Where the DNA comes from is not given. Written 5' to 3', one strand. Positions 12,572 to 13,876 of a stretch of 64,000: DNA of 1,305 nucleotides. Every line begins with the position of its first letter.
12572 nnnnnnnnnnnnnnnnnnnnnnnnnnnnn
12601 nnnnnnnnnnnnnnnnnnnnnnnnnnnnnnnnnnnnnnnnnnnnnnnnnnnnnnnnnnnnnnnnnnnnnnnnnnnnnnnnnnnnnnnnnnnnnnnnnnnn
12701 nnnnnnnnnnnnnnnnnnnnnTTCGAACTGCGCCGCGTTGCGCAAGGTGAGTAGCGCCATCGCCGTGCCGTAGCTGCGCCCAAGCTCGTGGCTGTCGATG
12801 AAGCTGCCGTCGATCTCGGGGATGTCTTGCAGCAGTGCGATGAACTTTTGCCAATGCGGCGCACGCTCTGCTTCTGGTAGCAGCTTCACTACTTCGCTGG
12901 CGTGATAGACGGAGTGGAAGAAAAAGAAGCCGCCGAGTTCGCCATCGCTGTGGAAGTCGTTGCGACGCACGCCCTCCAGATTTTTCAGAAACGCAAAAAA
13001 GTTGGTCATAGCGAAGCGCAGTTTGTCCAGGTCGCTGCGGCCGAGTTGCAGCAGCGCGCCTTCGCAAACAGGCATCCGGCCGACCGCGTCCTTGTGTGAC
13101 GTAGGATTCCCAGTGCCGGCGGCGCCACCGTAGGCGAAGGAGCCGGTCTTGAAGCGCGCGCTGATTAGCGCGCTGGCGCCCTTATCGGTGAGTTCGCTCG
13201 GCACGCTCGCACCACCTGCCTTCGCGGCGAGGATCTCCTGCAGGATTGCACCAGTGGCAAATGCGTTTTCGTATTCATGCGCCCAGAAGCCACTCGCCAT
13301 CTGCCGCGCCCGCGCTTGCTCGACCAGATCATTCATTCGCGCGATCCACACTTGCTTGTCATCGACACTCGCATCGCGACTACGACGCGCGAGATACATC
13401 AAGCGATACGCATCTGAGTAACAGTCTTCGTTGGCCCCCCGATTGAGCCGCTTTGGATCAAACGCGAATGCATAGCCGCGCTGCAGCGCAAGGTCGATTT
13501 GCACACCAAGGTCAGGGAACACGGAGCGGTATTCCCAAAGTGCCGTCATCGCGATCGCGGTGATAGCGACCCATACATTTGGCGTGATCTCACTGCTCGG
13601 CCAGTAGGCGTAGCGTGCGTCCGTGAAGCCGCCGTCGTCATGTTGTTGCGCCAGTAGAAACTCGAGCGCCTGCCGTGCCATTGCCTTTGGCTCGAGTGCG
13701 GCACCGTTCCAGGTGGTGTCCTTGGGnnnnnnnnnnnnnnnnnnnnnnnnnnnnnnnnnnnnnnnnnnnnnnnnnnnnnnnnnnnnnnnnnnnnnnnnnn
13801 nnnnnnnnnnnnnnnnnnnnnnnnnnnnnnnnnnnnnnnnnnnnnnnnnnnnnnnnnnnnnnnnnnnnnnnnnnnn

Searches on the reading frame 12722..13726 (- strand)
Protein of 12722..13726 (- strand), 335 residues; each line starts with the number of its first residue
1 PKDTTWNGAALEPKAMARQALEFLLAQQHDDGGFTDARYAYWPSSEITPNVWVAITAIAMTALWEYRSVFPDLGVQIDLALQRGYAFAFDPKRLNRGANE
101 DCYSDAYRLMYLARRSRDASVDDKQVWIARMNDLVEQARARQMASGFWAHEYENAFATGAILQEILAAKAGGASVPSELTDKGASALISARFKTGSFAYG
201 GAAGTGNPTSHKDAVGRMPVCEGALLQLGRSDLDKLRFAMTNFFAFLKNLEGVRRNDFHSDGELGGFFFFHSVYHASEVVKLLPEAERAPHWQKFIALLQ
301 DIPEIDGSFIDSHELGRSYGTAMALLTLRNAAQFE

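Call 64: predict_structure(alignment_id=A4)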
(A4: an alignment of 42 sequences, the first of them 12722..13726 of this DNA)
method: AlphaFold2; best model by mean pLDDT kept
length: 335 residues; sequences in the alignment: 42
mean_pLDDT: 89.8   pTM: 0.91
mean pLDDT of the five models: 89.8, 89.1, 88.8, 88.0, 87.3
residues with pLDDT >= 90: 247; 70-90: 50; 50-70: 27; < 50: 11
segments of 3 or more residues with pLDDT < 50: 259-266
pLDDT, mean of each block of 10 residues (from residue 1): 60 93 95 84 78 97 98 98 98 90 97 96 96 98 95 94 98 98 98 95 90 93 99 98 91 60 57 96 98 94 64 73 95 89
secondary structure, 60 per line:
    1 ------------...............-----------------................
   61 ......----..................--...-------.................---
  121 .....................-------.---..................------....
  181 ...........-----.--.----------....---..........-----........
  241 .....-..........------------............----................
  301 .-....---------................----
elements in order: H13-27 H45-66 H71-88 H101-117 H121-141 H155-170 H177-190 H211-214 H218-227 H233-245 H247-256 H269-280 H285-301 H303-306 H316-331

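Call 66: fold_search(model_id=the predicted structure, library=pdb)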
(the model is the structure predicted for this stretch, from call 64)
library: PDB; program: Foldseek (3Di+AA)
matches with E <= 10: 505; with E <= 0.001: 4
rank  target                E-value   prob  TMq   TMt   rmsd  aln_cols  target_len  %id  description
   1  7b2q_B                4.7e-04  1.00  0.50  0.31   8.1       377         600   16  Cryo-EM structure of complement C4b in complex with nanobody B12 (released 2022-03-02)
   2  9o4u_B                5.2e-04  1.00  0.54  0.49   7.4       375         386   13  Apo-structure of a beta-D-glucuronate dehydratase (released 2025-06-11)
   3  9o4u_A                6.2e-04  1.00  0.53  0.48   7.1       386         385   13  Apo-structure of a beta-D-glucuronate dehydratase (released 2025-06-11)
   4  4xuv_A                8.1e-04  1.00  0.51  0.51   7.1       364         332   13  Crystal structure of a glycoside hydrolase family 105 (GH105) enzyme from Thielavia terrestris (released 2015-02-11)
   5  9o4u_C                1.4e-03  1.00  0.54  0.48   7.2       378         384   13  Apo-structure of a beta-D-glucuronate dehydratase (released 2025-06-11)
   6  6shm_A                1.7e-03  1.00  0.58  0.57   6.9       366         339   11  An inactive (D136A and D137A) variant of alpha-1,6-mannanase, GH76A of Salegentibacter sp. HEL1_6 in complex with alph (released 2020-09-09)
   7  6y8f_A                1.7e-03  1.00  0.58  0.57   7.0       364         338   11  An inactive (D136N and D137N) variant of alpha-1,6-mannanase, GH76A of Salegentibacter sp. HEL1_6 in complex with alph (released 2021-03-31)
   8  5agd_B                2.3e-03  1.00  0.54  0.53   6.9       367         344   10  An inactive (D125N) variant of the catalytic domain, BcGH76, of Bacillus circulans Aman6 in complex with alpha-1,6-man (released 2015-03-25)
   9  6shd_A                2.5e-03  1.00  0.54  0.54   7.5       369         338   11  Structure of the GH76A alpha-1,6-mannanase from Salegentibacter sp. HEL1_6 (released 2020-08-26)
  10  4xuv_B                3.5e-03  1.00  0.49  0.50   7.1       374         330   14  Crystal structure of a glycoside hydrolase family 105 (GH105) enzyme from Thielavia terrestris (released 2015-02-11)
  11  4boj_C                4.0e-03  1.00  0.60  0.58   6.2       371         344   11  Crystal structure of Bacillus circulans TN-31 Aman6 in complex with mannobiose (released 2014-05-28)
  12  1hzf                  4.1e-03  1.00  0.46  0.50   8.1       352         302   10  C4ADG FRAGMENT OF HUMAN COMPLEMENT FACTOR C4A (released 2002-10-09)
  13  9nwf_A                4.7e-03  1.00  0.55  0.49   6.5       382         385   14  Structure of an inactive beta-D-glucuronate dehydratase mutant in complex with chondrosine (released 2025-06-04)
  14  2gox_A                5.2e-03  1.00  0.54  0.59   6.6       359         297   13  Crystal structure of Efb-C / C3d Complex (released 2007-03-20)
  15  9qk2_B                5.4e-03  1.00  0.49  0.30   9.2       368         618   14  Structure of the Complement classical and lectin pathway C3 convertase in complex with substrate C3 (released 2025-12-24)
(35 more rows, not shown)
